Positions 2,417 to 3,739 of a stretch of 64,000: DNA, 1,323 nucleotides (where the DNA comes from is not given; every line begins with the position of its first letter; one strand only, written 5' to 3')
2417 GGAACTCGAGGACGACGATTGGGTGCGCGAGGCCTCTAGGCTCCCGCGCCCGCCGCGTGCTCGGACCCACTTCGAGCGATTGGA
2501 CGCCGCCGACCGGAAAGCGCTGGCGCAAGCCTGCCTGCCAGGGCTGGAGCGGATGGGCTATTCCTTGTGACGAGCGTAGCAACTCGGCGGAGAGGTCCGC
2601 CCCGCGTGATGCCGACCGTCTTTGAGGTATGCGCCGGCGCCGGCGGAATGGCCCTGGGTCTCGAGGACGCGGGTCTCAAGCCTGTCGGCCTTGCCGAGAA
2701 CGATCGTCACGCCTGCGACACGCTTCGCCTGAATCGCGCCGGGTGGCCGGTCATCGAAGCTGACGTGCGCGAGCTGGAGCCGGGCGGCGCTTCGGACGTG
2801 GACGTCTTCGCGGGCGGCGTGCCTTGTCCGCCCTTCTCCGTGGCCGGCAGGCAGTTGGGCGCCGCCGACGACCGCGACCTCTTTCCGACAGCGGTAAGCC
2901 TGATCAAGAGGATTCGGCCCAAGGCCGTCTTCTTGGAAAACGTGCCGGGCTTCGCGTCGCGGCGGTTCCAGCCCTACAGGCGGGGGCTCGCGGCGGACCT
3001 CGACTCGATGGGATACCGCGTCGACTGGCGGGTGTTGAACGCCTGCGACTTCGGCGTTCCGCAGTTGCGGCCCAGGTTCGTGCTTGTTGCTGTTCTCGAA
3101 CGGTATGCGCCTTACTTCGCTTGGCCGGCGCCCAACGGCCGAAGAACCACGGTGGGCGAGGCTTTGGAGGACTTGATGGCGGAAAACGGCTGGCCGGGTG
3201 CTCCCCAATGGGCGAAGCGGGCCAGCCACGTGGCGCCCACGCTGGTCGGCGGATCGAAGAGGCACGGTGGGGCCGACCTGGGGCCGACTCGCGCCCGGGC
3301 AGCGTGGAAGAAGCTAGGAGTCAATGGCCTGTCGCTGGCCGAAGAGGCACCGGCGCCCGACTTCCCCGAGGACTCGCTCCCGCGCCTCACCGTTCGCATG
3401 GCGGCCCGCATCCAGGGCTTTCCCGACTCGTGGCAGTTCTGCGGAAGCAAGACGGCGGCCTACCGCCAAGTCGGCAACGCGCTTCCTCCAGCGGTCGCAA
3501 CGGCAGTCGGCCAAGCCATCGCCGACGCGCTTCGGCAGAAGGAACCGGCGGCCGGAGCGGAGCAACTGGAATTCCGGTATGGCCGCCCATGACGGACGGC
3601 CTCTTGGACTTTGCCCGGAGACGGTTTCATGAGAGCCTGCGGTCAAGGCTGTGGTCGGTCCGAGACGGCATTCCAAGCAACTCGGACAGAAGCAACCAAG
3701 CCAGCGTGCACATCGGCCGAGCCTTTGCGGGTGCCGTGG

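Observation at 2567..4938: Type II R-M operon (C5-methyltransferase, NgoMIV-family endonuclease, Vsr) translationally coupled into an upstream metabolic operon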

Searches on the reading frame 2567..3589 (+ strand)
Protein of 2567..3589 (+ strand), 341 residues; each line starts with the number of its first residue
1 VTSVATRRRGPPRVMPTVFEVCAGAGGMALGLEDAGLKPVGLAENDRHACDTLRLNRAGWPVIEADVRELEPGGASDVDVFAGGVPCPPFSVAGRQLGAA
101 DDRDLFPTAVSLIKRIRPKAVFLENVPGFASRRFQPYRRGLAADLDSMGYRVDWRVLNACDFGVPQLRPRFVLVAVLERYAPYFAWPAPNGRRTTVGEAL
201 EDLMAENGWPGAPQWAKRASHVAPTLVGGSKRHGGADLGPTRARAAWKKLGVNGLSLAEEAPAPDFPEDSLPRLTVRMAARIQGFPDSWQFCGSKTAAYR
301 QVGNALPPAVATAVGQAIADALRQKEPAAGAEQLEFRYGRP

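Call 4: search_protein_families(library=pfam, proteins=[window:2567-3589:+], max_evalue=0.01)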
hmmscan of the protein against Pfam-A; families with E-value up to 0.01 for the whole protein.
window:2567-3589:+ (341 aa): 1 family
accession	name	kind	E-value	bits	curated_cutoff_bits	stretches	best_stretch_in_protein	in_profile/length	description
PF00145.23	DNA_methylase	-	6.7e-65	220.1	22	1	18-318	3-322/324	C-5 cytosine-specific DNA methylase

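Call 14: find_homologous_proteins(query=window:2567-3589:+, max_evalue=1e-30)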
Query window:2567-3589:+ (341 aa): 8000 proteins with E <= 1e-30 among 8000 candidates; the best 120 are listed.
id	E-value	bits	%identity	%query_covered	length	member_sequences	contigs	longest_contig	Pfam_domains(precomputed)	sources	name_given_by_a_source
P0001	1.3e-218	743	100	96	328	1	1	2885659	PF00145.24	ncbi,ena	-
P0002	3.7e-158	544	76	95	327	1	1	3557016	PF00145.24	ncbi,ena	-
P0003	2.4e-155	535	73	95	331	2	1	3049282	PF00145.24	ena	-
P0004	3.8e-149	515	70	95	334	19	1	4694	PF00145.24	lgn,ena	-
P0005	1.4e-146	506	70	96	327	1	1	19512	PF00145.24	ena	-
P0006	1.9e-144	499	73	91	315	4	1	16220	PF00145.24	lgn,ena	-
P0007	7.1e-143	494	69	94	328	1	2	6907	PF00145.24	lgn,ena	-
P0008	7.1e-143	494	68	94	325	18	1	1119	PF00145.24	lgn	-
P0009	1.1e-142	494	68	93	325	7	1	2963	PF00145.24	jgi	-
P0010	1.2e-142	493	68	95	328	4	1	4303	PF00145.24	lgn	-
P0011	1.6e-142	493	68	94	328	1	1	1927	PF00145.24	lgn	-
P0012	1.8e-141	490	69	92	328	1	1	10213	PF00145.24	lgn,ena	-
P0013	2.9e-141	489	70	92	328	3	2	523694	PF00145.24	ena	-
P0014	5.0e-141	488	68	94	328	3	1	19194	PF00145.24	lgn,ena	-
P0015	5.2e-141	488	67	94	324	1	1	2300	PF00145.24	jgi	-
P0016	1.4e-140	487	68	92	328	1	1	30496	PF00145.24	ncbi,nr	ncbi:MAG: DNA cytosine methyltransferase [Gemmatimonadota bacterium]|nr:DNA cytosine methyltransfera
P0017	1.5e-139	483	67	95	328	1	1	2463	PF00145.24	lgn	-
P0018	1.9e-138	480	68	94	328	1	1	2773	PF00145.24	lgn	-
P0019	2.0e-138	480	67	93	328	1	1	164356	PF00145.24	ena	-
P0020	4.2e-138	478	67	94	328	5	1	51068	PF00145.24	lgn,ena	-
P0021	1.8e-137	476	70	90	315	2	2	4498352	PF00145.24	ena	-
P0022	1.0e-136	474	70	90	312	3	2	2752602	PF00145.24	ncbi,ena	-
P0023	1.1e-136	474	67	95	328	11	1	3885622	PF00145.24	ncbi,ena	-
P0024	7.1e-136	471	69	90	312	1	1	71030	PF00145.24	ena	-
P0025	7.3e-136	471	69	94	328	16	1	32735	PF00145.24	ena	-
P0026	1.3e-135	470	69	88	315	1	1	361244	PF00145.24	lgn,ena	-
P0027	1.3e-135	470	69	90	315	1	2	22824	PF00145.24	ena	-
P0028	3.6e-135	469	66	95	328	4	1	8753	PF00145.24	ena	-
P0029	5.6e-135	468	67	90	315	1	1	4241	PF00145.24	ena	-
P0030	2.2e-134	466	68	91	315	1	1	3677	PF00145.24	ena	-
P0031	6.2e-134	465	68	90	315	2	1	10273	PF00145.24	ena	-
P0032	7.2e-134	465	69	90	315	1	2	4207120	PF00145.24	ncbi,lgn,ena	-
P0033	2.2e-133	463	68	90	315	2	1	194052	PF00145.24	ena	-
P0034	2.9e-133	463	69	90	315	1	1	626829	PF00145.24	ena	-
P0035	4.6e-133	462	68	88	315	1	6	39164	PF00145.24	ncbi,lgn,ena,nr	ncbi:MAG: DNA (cytosine-5-)-methyltransferase [Gemmatimonadetes bacterium]|nr:DNA (cytosine-5-)-meth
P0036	4.8e-133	462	69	88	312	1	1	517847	PF00145.24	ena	-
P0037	1.4e-132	460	67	90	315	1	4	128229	PF00145.24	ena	-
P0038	1.5e-129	450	68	88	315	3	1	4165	PF00145.24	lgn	-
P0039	1.7e-129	450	65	91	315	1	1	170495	PF00145.24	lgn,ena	-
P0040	4.5e-129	449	63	93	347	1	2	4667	PF00145.24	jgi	jgi:DNA (cytosine-5)-methyltransferase 1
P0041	1.8e-128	447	65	90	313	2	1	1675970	PF00145.24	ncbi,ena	-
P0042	5.7e-128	445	60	94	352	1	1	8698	PF00145.24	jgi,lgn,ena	-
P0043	6.8e-128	445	62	91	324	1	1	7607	PF00145.24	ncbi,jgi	-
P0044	9.1e-128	444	63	95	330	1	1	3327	PF00145.24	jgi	jgi:DNA (cytosine-5)-methyltransferase 1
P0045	1.7e-127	444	62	93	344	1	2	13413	PF00145.24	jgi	jgi:DNA (cytosine-5)-methyltransferase 1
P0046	3.5e-127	443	65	92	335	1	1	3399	PF00145.24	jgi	-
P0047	4.0e-127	442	62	94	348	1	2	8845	PF00145.24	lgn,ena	-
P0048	4.6e-127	442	63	93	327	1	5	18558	PF00145.24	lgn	-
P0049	7.5e-127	441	65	92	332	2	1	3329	PF00145.24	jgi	jgi:DNA (cytosine-5)-methyltransferase 1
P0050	1.4e-126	441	63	94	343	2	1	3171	PF00145.24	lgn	-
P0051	1.5e-126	440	62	90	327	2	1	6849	PF00145.24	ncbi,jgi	jgi:DNA (cytosine-5)-methyltransferase 1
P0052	1.9e-126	440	63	94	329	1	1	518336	PF00145.24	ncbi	-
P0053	2.1e-126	440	63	91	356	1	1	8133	PF00145.24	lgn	-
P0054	2.3e-126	440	60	97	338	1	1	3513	PF00145.24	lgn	-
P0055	2.6e-126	440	60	93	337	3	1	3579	PF00145.24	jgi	-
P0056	3.0e-126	439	63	90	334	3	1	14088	PF00145.24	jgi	jgi:DNA (cytosine-5)-methyltransferase 1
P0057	4.3e-126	439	63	90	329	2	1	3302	PF00145.24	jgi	jgi:DNA (cytosine-5)-methyltransferase 1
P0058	6.5e-126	438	62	90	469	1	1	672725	PF00145.24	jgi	jgi:DNA (cytosine-5)-methyltransferase 1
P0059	7.2e-126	438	64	90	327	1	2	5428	PF00145.24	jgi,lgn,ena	-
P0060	7.3e-126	438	62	89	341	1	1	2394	PF00145.24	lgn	-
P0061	7.5e-126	438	64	90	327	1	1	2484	PF00145.24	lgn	-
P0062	7.9e-126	438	62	91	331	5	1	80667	PF00145.24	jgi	jgi:DNA (cytosine-5)-methyltransferase 1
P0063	8.6e-126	438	62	91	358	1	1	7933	PF00145.24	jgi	jgi:DNA (cytosine-5)-methyltransferase 1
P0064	1.2e-125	437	59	95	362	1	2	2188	PF00145.24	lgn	-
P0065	1.6e-125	437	62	94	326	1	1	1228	PF00145.24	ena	-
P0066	1.8e-125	437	64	90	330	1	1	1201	PF00145.24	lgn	-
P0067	2.1e-125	437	61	91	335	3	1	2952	PF00145.24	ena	-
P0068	3.0e-125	436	63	91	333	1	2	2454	PF00145.24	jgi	jgi:DNA (cytosine-5)-methyltransferase 1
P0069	3.1e-125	436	62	91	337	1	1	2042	PF00145.24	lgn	-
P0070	3.6e-125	436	59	94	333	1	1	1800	PF00145.24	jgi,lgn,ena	-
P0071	3.7e-125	436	64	90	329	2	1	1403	PF00145.24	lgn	-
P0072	3.9e-125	436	62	90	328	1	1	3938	PF00145.24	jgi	jgi:DNA (cytosine-5)-methyltransferase 1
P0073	4.2e-125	436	62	92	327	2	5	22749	PF00145.24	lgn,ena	-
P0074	5.7e-125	435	60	95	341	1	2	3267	PF00145.24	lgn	-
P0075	6.0e-125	435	63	90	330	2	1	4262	PF00145.24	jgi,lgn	-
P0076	6.2e-125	435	64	90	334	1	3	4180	PF00145.24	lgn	-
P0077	6.8e-125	435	59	93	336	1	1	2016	PF00145.24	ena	-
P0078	6.9e-125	435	62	94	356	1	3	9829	PF00145.24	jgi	jgi:DNA (cytosine-5)-methyltransferase 1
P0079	1.1e-124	434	64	91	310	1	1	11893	PF00145.24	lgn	-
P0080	1.3e-124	434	61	93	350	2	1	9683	PF00145.24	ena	-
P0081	1.4e-124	434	60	92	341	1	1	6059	PF00145.24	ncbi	-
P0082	1.6e-124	434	64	91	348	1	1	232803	PF00145.24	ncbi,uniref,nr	ncbi:DNA cytosine methyltransferase [Gordonia amicalis]|uniref:DNA cytosine methyltransferase n=1 Ta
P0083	1.7e-124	434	63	91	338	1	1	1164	PF00145.24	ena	-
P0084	1.8e-124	434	62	92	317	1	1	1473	PF00145.24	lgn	-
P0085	2.8e-124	433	62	92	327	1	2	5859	PF00145.24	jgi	-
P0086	4.0e-124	432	63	90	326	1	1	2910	PF00145.24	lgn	-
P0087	4.9e-124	432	62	93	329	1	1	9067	PF00145.24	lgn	-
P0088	7.7e-124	432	60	95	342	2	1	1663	PF00145.24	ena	-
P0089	7.9e-124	431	63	92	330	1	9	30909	PF00145.24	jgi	jgi:DNA (cytosine-5)-methyltransferase 1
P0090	8.4e-124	431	61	93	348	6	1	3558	PF00145.24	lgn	-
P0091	8.5e-124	431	60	94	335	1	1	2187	PF00145.24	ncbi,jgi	jgi:DNA (cytosine-5)-methyltransferase 1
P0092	9.8e-124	431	60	95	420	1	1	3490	PF00145.24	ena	-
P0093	9.9e-124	431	61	92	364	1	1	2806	PF00145.24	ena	-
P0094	1.2e-123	431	60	91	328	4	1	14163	PF00145.24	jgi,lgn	jgi:DNA (cytosine-5)-methyltransferase 1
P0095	1.3e-123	431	61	91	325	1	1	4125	PF00145.24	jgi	jgi:DNA (cytosine-5)-methyltransferase 1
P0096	1.3e-123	431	63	89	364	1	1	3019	PF00145.24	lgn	-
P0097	1.4e-123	431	62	92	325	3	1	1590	PF00145.24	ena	-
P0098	1.5e-123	431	64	90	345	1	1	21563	PF00145.24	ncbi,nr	ncbi:MAG: DNA cytosine methyltransferase [Deltaproteobacteria bacterium]|nr:DNA cytosine methyltrans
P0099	1.5e-123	431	63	89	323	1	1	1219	PF00145.24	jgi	jgi:DNA (cytosine-5)-methyltransferase 1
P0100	2.1e-123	430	63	91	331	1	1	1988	PF00145.24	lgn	-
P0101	2.1e-123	430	61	93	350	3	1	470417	PF00145.24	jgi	jgi:DNA (cytosine-5)-methyltransferase 1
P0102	2.4e-123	430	63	93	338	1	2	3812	PF00145.24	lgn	-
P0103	2.5e-123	430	61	95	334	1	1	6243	PF00145.24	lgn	-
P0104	2.7e-123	430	62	93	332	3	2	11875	PF00145.24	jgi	jgi:DNA (cytosine-5)-methyltransferase 1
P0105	3.2e-123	430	62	90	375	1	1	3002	PF00145.24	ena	-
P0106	3.3e-123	429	61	95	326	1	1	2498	PF00145.24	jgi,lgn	-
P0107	3.5e-123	429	62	94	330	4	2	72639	PF00145.24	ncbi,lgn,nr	ncbi:MAG: DNA cytosine methyltransferase [Gemmatimonadales bacterium]|nr:DNA cytosine methyltransfer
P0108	3.7e-123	429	62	90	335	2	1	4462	PF00145.24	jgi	jgi:DNA (cytosine-5)-methyltransferase 1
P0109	3.8e-123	429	63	91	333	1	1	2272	PF00145.24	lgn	-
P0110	3.8e-123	429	62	92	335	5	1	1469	PF00145.24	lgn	-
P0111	3.9e-123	429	62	90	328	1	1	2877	PF00145.24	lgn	-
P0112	3.9e-123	429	60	92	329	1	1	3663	PF00145.24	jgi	jgi:DNA (cytosine-5)-methyltransferase 1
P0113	4.0e-123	429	64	90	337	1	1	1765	PF00145.24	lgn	-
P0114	5.7e-123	429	64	90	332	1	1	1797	PF00145.24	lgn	-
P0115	5.7e-123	429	64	90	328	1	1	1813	PF00145.24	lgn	-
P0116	6.0e-123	429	61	91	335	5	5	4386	PF00145.24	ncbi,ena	-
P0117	6.3e-123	429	60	89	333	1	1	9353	PF00145.24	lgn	-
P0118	6.6e-123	428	61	93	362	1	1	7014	PF00145.24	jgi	-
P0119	6.8e-123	428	61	93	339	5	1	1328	PF00145.24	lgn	-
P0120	7.4e-123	428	62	94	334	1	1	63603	PF00145.24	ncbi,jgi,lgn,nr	ncbi:MAG TPA: DNA cytosine methyltransferase [Thermoanaerobaculia bacterium]|nr:DNA cytosine methylt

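Call 15: find_encoding_contigs(protein=P0001, flank=10000, max_places=3)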
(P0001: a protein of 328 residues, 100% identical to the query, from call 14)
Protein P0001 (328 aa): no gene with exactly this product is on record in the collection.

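Call 16: find_encoding_contigs(protein=P0002, flank=8000, max_places=3)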
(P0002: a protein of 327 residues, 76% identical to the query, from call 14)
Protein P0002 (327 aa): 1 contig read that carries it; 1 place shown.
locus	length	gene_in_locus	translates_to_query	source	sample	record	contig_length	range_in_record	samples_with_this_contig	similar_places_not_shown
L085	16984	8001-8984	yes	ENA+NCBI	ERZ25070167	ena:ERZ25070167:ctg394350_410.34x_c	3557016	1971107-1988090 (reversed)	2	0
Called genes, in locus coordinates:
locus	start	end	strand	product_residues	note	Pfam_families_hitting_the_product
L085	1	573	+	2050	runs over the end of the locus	PF14349:SprA_N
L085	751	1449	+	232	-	PF12836:HHH_3, PF12826:HHH_2 (faint), PF14520:HHH_5 (faint), PF14716:HHH_8 (faint), PF02371:Transposase_20 (faint), PF11798:IMS_HHH (faint), PF12836:HHH_3, PF00633:HHH (weak), +3 more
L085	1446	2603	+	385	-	PF00437:T2SSE, PF13191:AAA_16 (weak)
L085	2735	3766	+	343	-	PF00482:T2SSF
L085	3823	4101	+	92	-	-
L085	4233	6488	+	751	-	PF19313:DUF5916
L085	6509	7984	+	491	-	PF00144:Beta-lactamase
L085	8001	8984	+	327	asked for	PF00145:DNA_methylase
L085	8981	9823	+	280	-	PF09015:NgoMIV_restric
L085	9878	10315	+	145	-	PF03852:Vsr, PF04480:DUF559 (faint)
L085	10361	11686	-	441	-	PF06808:DctM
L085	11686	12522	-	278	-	PF04290:DctQ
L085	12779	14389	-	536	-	PF01676:Metalloenzyme, PF06415:iPGM_N, PF01663:Phosphodiest (weak)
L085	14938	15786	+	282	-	-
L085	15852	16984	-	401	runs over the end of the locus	-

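Call 17: find_encoding_contigs(protein=P0003, flank=8000, max_places=3)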
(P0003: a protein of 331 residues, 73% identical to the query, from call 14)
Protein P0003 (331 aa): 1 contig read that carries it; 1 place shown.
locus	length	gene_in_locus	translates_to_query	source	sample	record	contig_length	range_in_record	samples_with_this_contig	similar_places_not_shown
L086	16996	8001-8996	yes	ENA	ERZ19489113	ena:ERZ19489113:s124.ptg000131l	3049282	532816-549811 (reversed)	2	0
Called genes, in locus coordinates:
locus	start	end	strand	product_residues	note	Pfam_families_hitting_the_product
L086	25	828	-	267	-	-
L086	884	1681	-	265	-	-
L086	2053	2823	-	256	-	-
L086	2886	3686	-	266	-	-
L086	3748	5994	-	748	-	PF22422:MGH1-like_GH, PF01204:Trehalase, PF03200:Glyco_hydro_63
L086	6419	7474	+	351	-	PF03602:Cons_hypoth95 (faint), PF01555:N6_N4_Mtase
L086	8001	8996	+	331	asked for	PF00145:DNA_methylase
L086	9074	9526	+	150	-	PF03852:Vsr, PF04480:DUF559 (faint), PF18741:MTES_1575 (faint)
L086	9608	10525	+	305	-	PF01555:N6_N4_Mtase, PF03602:Cons_hypoth95 (weak)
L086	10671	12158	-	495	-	-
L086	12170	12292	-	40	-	-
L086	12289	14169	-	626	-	PF01019:G_glu_transpept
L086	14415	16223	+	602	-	PF02321:OEP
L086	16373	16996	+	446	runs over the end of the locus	PF25917:BSH_RND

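Call 26: find_encoding_contigs(protein=P0021, flank=7000, max_places=2)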
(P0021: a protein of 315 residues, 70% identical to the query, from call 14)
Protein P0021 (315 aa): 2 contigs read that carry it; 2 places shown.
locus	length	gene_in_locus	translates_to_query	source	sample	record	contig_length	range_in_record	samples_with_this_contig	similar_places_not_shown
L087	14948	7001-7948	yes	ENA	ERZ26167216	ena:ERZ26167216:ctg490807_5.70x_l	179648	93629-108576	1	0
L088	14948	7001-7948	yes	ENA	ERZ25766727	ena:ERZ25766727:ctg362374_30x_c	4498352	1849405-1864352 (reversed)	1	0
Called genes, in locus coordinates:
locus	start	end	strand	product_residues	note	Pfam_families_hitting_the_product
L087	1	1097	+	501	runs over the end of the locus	PF00557:Peptidase_M24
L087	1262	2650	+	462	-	PF07969:Amidohydro_3 (faint), PF01979:Amidohydro_1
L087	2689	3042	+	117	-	PF01329:Pterin_4a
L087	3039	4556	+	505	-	PF04389:Peptidase_M28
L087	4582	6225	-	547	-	PF01381:HTH_3, PF13560:HTH_31, PF13508:Acetyltransf_7 (faint)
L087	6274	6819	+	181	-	PF13635:DUF4143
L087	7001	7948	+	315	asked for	PF00145:DNA_methylase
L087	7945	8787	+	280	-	PF09015:NgoMIV_restric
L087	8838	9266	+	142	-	PF03852:Vsr, PF18741:MTES_1575 (faint)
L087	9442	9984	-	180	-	-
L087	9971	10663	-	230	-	PF17278:DUF5343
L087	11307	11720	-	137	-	-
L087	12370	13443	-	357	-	PF02775:TPP_enzyme_C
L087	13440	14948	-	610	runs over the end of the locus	PF01558:POR, PF01855:POR_N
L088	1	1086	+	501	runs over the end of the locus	PF00557:Peptidase_M24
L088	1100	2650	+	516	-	PF01979:Amidohydro_1, PF07969:Amidohydro_3 (faint)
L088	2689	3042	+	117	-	PF01329:Pterin_4a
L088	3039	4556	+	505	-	PF04389:Peptidase_M28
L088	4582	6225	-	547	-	PF01381:HTH_3, PF13560:HTH_31, PF13508:Acetyltransf_7 (faint)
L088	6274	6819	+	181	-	PF13635:DUF4143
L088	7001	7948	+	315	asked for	PF00145:DNA_methylase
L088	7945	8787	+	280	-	PF09015:NgoMIV_restric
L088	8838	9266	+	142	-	PF03852:Vsr, PF18741:MTES_1575 (faint)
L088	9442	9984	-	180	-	-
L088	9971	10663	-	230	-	PF17278:DUF5343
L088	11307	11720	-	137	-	-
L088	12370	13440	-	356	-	PF02775:TPP_enzyme_C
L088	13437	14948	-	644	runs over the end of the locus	PF01558:POR, PF01855:POR_N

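Call 27: find_encoding_contigs(protein=P0022, flank=7000, max_places=2)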
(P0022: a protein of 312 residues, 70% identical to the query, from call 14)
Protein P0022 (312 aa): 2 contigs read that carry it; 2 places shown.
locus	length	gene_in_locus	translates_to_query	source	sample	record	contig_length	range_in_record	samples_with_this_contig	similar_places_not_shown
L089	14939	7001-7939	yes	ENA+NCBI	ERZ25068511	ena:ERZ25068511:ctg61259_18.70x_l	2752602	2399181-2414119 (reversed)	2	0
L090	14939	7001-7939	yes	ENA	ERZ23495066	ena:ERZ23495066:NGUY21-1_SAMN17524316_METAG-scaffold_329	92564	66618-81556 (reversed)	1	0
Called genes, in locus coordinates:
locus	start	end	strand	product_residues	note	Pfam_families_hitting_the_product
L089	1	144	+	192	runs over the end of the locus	-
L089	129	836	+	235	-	-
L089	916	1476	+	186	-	-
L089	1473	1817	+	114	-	PF01329:Pterin_4a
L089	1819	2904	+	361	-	-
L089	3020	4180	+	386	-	PF13173:AAA_14, PF13635:DUF4143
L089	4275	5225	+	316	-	PF00355:Rieske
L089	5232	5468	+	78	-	-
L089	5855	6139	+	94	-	PF13173:AAA_14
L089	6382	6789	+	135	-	-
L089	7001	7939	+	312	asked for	PF00145:DNA_methylase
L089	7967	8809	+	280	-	PF09015:NgoMIV_restric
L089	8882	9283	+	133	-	PF03852:Vsr, PF04480:DUF559 (weak)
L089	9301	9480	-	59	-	-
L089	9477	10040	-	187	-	-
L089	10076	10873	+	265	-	-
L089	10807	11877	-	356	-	PF02775:TPP_enzyme_C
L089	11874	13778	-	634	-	PF01558:POR, PF01855:POR_N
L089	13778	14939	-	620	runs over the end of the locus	PF13237:Fer4_10 (faint), PF14691:Fer4_20, PF00070:Pyr_redox (faint), PF13450:NAD_binding_8 (faint), PF07992:Pyr_redox_2, PF13738:Pyr_redox_3 (weak), PF12838:Fer4_7, PF00037:Fer4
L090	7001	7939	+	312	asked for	PF00145:DNA_methylase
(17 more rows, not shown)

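Call 28: find_encoding_contigs(protein=P0023, flank=7000, max_places=2)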
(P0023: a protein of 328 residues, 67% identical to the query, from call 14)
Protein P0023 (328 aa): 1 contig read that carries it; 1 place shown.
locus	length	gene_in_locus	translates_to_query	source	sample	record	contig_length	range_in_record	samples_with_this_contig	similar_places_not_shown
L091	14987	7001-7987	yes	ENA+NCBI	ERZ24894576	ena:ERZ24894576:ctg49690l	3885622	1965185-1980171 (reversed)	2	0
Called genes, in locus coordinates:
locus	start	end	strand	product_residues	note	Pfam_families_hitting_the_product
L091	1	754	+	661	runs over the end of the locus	PF16177:ACAS_N, PF00501:AMP-binding, PF13193:AMP-binding_C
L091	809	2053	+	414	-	PF07690:MFS_1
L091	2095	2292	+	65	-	-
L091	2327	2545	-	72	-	PF19807:DUF6290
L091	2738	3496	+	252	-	PF06439:3keto-disac_hyd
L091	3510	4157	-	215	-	-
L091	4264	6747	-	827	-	PF00696:AA_kinase, PF00171:Aldedh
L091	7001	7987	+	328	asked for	PF00145:DNA_methylase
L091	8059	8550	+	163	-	PF03852:Vsr, PF04480:DUF559 (faint), PF18741:MTES_1575 (faint)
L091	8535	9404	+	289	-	PF02739:5_3_exonuc_N, PF01367:5_3_exonuc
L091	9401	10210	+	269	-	PF13428:TPR_14 (faint)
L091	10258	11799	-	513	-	PF00144:Beta-lactamase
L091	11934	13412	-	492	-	PF13173:AAA_14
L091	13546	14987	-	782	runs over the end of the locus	PF00930:DPPIV_N, PF00326:Peptidase_S9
